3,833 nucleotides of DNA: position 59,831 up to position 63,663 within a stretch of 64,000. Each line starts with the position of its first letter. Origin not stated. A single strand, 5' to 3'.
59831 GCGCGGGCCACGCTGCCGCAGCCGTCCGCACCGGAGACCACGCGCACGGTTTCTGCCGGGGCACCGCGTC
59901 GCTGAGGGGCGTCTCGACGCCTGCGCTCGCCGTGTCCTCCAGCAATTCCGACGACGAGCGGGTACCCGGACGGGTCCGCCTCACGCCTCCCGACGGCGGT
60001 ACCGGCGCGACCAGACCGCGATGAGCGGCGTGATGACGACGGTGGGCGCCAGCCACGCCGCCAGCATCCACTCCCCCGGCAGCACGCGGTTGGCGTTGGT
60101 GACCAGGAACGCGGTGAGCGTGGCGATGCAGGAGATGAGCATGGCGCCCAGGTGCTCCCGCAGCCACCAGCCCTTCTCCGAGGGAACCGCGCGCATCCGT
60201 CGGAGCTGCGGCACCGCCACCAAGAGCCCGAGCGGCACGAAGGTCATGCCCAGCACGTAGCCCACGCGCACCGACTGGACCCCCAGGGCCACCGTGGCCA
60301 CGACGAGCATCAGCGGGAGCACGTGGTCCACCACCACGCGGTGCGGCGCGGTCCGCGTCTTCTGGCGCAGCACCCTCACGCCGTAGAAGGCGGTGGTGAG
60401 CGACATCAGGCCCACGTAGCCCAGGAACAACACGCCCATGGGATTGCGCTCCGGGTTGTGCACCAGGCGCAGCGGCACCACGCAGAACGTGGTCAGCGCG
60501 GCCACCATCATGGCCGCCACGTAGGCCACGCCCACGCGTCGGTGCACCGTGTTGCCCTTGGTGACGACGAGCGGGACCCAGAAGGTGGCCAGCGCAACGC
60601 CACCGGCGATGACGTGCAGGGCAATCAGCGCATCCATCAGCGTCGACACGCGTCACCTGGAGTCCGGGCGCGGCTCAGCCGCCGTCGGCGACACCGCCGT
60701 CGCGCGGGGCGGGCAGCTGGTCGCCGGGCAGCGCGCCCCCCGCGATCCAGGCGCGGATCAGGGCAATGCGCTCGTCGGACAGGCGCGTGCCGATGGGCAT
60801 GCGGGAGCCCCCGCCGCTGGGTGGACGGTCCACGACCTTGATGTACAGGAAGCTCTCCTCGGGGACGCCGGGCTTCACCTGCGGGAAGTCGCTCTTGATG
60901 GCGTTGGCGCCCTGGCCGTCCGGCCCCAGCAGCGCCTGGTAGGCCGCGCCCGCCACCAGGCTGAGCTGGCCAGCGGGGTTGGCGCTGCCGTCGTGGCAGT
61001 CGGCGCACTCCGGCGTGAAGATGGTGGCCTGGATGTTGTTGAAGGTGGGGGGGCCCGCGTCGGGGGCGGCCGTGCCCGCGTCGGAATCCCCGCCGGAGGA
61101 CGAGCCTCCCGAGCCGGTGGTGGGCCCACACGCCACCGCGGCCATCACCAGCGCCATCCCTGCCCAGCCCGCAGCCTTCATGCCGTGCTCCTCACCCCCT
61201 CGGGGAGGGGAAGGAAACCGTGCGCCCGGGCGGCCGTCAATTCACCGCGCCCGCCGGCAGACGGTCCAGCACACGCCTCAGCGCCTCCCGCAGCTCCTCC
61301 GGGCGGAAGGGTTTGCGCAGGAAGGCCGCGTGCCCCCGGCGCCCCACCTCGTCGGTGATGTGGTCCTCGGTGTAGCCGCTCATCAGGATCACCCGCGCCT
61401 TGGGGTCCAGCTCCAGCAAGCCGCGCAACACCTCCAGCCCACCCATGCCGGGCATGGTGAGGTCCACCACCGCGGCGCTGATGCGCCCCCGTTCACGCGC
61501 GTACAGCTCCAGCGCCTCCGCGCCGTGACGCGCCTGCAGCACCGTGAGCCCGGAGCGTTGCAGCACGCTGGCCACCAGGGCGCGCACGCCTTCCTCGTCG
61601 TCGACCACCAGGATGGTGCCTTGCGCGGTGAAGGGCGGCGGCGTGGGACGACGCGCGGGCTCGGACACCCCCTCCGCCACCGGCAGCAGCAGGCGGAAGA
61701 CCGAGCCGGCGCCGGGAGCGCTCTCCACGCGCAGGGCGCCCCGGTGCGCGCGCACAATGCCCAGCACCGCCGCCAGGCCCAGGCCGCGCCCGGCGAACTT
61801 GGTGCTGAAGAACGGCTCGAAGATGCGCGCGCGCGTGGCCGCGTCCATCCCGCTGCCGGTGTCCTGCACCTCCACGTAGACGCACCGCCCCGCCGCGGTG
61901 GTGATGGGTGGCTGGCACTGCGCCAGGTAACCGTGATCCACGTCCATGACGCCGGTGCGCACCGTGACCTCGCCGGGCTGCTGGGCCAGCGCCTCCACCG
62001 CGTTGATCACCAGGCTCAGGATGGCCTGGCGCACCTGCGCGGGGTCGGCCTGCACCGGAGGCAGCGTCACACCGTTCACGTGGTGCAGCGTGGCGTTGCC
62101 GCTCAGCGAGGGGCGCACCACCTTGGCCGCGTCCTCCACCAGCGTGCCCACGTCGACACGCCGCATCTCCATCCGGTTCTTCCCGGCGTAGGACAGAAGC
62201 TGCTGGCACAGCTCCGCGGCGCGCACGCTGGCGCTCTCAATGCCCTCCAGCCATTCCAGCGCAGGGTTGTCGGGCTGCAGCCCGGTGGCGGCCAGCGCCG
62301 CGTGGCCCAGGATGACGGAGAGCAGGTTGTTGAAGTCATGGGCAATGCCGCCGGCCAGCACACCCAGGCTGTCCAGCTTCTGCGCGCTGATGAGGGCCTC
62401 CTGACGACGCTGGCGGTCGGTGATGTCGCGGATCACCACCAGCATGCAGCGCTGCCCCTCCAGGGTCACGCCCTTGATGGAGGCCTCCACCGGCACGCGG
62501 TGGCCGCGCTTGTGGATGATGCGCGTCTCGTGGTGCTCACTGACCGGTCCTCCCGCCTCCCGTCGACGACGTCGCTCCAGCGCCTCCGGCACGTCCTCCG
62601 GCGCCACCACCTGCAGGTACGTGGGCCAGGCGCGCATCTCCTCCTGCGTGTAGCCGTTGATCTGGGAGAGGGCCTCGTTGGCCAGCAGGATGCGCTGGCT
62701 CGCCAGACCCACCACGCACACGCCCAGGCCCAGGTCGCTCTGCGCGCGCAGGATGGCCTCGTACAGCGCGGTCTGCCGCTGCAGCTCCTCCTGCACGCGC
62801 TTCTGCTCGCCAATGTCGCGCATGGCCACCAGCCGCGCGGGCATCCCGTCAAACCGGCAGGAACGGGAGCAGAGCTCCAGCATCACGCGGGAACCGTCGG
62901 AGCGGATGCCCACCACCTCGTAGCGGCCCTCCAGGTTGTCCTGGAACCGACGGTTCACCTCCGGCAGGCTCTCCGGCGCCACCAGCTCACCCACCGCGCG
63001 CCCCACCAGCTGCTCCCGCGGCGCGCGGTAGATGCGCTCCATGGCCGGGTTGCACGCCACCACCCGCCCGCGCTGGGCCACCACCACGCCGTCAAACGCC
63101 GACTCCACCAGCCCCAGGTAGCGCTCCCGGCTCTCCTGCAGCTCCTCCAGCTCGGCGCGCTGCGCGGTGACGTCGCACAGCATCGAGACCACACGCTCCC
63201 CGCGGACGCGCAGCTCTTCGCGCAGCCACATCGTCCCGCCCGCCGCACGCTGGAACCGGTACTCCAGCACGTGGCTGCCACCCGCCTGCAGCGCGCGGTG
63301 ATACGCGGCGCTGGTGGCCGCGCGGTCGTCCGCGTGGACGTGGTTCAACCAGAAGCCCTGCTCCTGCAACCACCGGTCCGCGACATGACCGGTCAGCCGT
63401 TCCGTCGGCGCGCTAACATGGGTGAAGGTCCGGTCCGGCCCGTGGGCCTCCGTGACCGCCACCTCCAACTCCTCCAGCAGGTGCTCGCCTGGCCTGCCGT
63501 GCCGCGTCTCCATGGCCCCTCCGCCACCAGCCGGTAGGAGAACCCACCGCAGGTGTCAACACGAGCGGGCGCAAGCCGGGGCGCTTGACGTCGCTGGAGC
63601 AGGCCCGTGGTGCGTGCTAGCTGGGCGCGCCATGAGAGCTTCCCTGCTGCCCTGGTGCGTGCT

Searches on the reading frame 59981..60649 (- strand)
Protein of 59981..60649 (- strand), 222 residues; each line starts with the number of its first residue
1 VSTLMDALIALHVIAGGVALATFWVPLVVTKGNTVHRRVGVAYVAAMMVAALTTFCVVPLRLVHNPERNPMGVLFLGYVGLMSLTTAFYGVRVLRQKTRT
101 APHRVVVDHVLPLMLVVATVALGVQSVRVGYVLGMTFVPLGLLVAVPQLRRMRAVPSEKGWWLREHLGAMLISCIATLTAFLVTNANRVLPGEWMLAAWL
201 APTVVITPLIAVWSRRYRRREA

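Call 48: search_protein_families(library=pfam, proteins=[window:59981-60649:-], max_evalue=0.00001)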
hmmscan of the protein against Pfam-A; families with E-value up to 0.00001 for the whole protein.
window:59981-60649:- (222 aa): 1 family
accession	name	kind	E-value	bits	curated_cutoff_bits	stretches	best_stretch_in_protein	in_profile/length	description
PF10067.14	DUF2306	-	1.5e-08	35.4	31.6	0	9-92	1-85/147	Predicted membrane protein (DUF2306)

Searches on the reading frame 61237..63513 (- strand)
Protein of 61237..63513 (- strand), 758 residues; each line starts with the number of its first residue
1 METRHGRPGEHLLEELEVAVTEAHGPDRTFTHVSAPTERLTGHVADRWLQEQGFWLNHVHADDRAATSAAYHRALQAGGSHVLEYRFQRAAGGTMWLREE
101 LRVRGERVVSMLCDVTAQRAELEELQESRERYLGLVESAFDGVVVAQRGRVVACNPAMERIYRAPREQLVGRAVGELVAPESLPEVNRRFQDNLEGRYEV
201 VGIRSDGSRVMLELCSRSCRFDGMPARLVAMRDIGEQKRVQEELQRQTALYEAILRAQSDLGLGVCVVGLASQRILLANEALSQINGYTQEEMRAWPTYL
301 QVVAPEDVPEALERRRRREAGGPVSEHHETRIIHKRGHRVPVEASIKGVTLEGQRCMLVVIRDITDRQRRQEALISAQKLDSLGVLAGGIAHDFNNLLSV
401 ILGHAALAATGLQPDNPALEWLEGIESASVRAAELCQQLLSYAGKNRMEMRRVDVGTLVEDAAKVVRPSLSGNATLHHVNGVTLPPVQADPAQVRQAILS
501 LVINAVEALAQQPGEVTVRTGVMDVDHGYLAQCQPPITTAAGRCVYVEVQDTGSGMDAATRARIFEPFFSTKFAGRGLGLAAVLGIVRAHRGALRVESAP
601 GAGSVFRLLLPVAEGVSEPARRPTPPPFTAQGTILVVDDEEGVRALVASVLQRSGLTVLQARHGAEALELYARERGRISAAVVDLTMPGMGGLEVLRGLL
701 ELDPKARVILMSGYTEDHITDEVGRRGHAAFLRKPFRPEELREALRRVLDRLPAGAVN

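Call 48: search_protein_families(library=pfam, proteins=[window:61237-63513:-], max_evalue=0.00001)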
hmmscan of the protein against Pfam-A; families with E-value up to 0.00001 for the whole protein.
window:61237-63513:- (758 aa): 7 families
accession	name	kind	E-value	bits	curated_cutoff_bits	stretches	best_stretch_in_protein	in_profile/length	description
PF08447.18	PAS_3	-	1e-23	83.9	25.6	1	31-104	2-75/89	PAS fold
PF13426.13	PAS_9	-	2.7e-21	76.2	27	2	142-235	3-102/103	PAS domain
PF00072.30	Response_reg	-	3.7e-21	75.8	30.2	1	634-746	1-111/111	Response regulator receiver domain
PF02518.31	HATPase_c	-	1.8e-18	67.4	26.4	1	490-613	2-110/111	Histidine kinase-, DNA gyrase B-, and HSP90-like ATPase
PF00989.32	PAS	-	1.1e-15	58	22.6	1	131-220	2-97/113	PAS fold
PF08448.16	PAS_4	-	1.5e-08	35.3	23.1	0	144-238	10-109/110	PAS fold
PF13188.13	PAS_8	-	1.7e-06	28.2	21.8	0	130-190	1-54/65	PAS domain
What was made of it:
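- Checked: The nearest two-component gene found is a PAS-HK-REC hybrid at 61237-63513, about 16 kb away (call 48).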
